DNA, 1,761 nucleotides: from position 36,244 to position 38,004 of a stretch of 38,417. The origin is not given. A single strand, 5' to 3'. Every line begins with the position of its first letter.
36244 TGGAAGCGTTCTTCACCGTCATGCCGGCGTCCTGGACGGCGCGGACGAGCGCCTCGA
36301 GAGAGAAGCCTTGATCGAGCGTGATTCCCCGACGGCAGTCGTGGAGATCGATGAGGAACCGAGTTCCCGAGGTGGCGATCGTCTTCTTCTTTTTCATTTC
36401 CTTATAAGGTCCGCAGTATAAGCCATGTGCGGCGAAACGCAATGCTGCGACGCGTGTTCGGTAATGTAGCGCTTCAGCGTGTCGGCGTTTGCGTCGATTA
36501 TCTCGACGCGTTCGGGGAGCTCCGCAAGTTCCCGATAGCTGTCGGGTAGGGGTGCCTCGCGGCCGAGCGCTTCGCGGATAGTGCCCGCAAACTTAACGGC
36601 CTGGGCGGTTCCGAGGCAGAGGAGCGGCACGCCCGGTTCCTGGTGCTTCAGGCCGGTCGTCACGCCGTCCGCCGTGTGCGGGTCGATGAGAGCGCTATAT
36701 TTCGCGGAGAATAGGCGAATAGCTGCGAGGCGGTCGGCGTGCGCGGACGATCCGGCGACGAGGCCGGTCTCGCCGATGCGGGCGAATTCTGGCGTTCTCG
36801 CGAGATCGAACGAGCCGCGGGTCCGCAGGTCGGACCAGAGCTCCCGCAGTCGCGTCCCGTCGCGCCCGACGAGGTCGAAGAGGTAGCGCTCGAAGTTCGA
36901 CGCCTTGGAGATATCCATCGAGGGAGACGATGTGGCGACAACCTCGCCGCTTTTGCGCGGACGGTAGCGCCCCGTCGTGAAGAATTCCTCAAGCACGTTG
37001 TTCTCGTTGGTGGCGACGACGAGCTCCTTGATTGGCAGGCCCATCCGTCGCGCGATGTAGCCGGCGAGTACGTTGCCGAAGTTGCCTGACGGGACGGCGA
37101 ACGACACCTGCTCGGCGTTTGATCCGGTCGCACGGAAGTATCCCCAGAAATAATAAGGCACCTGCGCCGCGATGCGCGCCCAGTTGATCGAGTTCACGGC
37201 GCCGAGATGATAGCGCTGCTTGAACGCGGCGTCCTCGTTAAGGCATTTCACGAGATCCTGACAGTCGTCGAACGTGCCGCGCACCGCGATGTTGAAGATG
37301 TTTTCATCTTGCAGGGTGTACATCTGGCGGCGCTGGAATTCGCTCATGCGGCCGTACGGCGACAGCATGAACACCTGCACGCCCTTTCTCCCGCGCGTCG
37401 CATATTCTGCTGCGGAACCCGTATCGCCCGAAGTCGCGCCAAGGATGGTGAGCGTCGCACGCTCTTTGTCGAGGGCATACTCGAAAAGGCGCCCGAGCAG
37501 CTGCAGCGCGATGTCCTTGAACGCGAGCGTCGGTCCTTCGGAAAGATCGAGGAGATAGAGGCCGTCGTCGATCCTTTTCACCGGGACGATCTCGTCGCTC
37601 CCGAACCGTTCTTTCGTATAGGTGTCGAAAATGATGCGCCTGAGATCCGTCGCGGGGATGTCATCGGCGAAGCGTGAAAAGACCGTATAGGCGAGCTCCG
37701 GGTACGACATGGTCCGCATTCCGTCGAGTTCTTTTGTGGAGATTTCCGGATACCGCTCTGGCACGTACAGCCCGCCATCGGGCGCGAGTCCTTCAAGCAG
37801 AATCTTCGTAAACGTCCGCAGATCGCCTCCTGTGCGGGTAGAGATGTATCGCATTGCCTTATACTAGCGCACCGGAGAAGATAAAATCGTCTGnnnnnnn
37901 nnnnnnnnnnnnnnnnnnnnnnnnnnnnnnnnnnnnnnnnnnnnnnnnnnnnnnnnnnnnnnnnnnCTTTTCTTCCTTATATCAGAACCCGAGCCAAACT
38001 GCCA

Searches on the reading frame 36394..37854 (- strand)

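Call 94: search_protein_families(library=pfam, proteins=[window:36394-37854:-], max_evalue=0.0001)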
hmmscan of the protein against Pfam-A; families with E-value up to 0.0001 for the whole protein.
window:36394-37854:- (486 aa): 3 families
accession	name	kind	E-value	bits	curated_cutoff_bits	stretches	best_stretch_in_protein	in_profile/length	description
PF14821.11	Thr_synth_N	-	3.1e-26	91.8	25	1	2-79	1-79/79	Threonine synthase N terminus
PF00291.31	PALP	-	1.2e-13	51.5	35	1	97-333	22-238/295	Pyridoxal-phosphate dependent enzyme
PF24857.1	THR4_C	-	3.4e-05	24.3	27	1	403-465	14-84/85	Threonine synthase, C-terminal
